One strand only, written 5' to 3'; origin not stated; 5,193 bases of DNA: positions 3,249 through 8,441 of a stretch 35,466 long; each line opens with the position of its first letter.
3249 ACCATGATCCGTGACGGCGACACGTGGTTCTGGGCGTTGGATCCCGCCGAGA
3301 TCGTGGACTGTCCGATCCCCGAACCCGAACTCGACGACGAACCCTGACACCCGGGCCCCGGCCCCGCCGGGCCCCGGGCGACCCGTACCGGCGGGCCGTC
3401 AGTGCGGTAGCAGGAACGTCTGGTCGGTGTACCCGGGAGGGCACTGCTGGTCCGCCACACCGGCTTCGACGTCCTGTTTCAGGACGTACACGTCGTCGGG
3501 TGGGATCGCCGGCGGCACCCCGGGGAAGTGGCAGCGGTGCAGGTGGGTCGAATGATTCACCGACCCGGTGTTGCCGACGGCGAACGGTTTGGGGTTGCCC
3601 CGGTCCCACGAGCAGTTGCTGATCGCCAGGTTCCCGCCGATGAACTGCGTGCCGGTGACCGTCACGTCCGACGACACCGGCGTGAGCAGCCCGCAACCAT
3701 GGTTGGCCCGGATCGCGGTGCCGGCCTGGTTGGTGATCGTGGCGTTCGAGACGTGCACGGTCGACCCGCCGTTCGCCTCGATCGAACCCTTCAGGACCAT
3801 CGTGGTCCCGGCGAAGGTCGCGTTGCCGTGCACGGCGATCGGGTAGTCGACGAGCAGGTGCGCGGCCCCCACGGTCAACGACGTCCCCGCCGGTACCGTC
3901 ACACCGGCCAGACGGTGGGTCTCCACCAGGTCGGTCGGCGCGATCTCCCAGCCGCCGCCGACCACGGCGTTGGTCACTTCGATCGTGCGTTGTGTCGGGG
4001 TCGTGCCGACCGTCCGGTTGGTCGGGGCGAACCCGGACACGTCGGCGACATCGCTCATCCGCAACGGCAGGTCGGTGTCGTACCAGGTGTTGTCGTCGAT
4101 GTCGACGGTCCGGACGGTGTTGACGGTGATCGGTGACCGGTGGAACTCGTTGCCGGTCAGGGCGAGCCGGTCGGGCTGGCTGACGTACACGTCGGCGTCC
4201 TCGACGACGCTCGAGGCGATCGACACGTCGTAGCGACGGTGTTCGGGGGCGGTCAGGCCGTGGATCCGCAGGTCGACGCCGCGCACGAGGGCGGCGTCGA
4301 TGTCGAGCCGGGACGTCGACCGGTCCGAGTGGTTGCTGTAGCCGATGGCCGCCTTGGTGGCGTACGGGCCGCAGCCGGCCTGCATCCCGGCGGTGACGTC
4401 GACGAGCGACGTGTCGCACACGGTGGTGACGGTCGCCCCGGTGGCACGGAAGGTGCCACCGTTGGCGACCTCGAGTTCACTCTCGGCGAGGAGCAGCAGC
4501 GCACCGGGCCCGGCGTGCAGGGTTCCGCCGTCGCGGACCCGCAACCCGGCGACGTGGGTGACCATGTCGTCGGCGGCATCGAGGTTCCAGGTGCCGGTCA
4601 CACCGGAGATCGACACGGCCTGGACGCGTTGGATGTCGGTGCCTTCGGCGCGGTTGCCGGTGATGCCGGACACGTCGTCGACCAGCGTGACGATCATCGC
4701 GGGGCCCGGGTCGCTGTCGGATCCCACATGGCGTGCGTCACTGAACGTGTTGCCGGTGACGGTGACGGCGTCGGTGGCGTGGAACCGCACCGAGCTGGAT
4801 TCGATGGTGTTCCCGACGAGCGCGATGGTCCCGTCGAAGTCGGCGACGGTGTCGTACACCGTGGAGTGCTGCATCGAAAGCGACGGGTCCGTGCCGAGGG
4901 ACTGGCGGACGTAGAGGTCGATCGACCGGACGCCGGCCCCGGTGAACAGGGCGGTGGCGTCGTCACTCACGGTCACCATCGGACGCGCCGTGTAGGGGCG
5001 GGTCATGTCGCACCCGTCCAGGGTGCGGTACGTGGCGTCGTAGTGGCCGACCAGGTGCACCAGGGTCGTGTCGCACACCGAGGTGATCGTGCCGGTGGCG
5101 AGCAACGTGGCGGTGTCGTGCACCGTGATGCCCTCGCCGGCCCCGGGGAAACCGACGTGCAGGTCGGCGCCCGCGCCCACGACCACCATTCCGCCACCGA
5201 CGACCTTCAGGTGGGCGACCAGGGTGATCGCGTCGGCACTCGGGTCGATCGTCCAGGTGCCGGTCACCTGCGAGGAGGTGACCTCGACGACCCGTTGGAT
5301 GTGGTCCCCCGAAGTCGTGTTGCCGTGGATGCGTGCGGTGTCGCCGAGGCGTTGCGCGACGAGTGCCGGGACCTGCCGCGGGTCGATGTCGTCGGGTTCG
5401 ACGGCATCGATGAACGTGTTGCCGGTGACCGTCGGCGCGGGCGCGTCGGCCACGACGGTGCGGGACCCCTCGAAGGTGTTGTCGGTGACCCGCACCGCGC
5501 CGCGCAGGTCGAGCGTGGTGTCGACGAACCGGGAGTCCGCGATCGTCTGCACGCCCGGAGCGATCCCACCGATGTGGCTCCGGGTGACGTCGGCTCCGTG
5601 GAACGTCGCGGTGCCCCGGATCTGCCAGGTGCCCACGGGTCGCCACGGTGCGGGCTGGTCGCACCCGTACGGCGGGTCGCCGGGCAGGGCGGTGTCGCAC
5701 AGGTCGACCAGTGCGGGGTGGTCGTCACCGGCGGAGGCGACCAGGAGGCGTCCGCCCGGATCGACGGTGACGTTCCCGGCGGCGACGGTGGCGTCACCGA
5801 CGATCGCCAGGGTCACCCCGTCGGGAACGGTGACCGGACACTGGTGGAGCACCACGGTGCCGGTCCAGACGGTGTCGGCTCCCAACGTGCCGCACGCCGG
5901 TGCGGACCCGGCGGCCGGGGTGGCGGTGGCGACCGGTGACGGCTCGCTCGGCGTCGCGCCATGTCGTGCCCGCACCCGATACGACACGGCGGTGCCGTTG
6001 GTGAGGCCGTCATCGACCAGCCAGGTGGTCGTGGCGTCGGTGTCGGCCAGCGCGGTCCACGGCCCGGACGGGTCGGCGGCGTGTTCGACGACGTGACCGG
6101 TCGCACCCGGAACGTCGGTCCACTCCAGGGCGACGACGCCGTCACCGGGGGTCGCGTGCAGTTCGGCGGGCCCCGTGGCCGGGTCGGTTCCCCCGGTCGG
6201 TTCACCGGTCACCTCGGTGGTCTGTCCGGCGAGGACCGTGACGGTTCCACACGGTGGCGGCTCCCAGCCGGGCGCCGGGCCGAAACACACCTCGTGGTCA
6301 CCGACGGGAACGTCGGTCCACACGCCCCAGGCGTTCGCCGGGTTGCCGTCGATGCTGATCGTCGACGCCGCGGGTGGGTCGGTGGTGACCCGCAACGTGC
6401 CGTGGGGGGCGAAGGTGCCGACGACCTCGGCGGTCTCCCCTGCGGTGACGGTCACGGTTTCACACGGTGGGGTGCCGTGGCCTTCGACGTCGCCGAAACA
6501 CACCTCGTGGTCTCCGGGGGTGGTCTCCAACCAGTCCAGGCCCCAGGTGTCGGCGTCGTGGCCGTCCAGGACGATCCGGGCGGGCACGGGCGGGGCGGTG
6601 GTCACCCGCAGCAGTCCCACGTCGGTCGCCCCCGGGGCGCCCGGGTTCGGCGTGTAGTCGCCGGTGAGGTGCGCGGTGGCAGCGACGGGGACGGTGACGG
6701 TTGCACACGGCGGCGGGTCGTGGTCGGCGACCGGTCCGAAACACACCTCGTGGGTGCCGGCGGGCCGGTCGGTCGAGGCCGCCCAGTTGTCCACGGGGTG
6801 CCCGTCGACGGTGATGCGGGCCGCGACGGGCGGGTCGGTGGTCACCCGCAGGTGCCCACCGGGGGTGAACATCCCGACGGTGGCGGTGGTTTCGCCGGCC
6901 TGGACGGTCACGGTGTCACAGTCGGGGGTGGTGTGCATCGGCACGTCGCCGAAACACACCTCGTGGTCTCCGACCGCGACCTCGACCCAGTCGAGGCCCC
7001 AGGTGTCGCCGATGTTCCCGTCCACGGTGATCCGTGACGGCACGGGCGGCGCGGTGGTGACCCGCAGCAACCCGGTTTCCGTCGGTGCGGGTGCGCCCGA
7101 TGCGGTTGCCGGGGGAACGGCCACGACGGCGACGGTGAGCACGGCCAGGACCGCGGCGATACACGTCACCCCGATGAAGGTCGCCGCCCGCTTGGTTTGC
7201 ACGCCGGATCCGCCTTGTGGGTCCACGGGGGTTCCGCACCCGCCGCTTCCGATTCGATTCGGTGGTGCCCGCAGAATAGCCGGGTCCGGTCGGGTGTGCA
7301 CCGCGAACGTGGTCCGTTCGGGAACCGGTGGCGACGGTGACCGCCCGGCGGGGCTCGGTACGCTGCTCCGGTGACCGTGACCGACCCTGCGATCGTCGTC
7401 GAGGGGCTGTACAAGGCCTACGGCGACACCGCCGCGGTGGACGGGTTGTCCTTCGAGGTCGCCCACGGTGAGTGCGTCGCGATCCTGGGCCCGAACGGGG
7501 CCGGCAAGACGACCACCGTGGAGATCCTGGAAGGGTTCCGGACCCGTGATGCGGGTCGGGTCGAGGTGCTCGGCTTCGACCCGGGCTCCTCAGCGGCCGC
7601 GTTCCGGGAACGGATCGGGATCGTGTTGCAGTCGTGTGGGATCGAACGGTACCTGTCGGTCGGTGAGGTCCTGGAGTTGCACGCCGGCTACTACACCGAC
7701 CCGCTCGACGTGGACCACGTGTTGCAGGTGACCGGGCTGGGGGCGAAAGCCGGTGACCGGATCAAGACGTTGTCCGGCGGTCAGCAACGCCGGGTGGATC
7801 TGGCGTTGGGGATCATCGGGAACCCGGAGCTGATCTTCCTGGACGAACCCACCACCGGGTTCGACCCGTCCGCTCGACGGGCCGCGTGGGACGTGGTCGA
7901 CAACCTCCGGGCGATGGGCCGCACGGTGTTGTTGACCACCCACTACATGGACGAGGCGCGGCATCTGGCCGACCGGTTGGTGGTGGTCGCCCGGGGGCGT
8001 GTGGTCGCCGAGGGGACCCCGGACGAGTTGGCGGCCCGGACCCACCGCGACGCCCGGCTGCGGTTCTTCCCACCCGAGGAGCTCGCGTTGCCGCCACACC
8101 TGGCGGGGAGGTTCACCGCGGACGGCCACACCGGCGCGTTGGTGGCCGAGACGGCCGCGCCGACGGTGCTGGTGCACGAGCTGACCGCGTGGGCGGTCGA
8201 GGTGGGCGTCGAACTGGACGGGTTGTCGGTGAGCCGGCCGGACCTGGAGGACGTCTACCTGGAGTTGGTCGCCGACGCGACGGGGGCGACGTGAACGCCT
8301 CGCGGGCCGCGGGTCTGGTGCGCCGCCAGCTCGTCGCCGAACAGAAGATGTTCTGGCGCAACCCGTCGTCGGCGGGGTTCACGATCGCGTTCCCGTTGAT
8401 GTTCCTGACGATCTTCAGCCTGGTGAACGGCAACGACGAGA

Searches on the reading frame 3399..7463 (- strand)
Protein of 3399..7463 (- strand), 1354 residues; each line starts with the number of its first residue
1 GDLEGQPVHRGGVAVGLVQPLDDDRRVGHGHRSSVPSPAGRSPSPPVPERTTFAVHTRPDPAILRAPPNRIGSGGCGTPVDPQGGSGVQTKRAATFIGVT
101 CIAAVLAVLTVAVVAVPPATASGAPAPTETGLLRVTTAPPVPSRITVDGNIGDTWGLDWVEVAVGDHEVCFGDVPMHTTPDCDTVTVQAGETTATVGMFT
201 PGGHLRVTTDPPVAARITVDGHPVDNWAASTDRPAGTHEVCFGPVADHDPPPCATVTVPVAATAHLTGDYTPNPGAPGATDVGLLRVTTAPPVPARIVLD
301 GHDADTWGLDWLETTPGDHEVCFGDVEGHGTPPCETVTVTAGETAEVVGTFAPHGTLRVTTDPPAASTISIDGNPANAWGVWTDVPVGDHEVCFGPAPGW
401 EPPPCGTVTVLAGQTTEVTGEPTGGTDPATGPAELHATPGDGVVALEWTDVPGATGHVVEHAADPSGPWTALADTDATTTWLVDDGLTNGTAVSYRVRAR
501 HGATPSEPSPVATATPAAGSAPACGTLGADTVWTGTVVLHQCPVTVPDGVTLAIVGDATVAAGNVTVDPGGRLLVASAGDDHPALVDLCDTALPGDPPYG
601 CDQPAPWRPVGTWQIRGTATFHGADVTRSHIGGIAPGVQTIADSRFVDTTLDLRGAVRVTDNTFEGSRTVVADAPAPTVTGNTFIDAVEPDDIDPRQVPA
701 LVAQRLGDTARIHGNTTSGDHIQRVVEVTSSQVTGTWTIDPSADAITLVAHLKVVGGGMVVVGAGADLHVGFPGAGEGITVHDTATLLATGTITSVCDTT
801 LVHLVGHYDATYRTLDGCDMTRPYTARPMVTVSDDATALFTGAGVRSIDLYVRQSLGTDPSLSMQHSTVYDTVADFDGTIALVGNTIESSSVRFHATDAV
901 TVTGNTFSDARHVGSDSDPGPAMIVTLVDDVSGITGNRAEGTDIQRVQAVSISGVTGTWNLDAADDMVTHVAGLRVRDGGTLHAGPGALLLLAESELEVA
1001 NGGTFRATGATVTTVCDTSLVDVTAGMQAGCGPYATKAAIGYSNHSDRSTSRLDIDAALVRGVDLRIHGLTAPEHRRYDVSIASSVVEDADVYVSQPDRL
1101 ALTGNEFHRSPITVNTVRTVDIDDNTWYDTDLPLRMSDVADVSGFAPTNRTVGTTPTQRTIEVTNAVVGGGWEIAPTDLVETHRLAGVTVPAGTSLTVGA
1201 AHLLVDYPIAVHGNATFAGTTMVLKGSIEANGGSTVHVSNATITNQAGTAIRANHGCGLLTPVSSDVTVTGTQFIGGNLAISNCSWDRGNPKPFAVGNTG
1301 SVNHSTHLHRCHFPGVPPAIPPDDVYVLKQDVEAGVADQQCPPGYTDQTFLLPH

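Call 77: search_protein_families(library=pfam, proteins=[window:3399-7463:-], max_evalue=0.001)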
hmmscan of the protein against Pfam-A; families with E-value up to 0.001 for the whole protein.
window:3399-7463:- (1354 aa): 1 family
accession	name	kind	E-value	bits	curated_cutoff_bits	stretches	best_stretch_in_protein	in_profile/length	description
PF13229.12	Beta_helix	-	0.00027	21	25.9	0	1228-1300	3-74/158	Right handed beta helix region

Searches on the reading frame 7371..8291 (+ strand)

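Call 77: search_protein_families(library=pfam, proteins=[window:7371-8291:+], max_evalue=0.001)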
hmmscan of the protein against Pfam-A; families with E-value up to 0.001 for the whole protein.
window:7371-8291:+ (307 aa): 2 families
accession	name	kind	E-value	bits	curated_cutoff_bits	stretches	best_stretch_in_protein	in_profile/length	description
PF00005.33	ABC_tran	-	2.8e-26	93.2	25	1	24-162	2-137/137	ABC transporter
PF13304.12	AAA_21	-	2.7e-08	34.7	27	0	134-191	238-298/304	AAA domain, putative AbiEii toxin, Type IV TA system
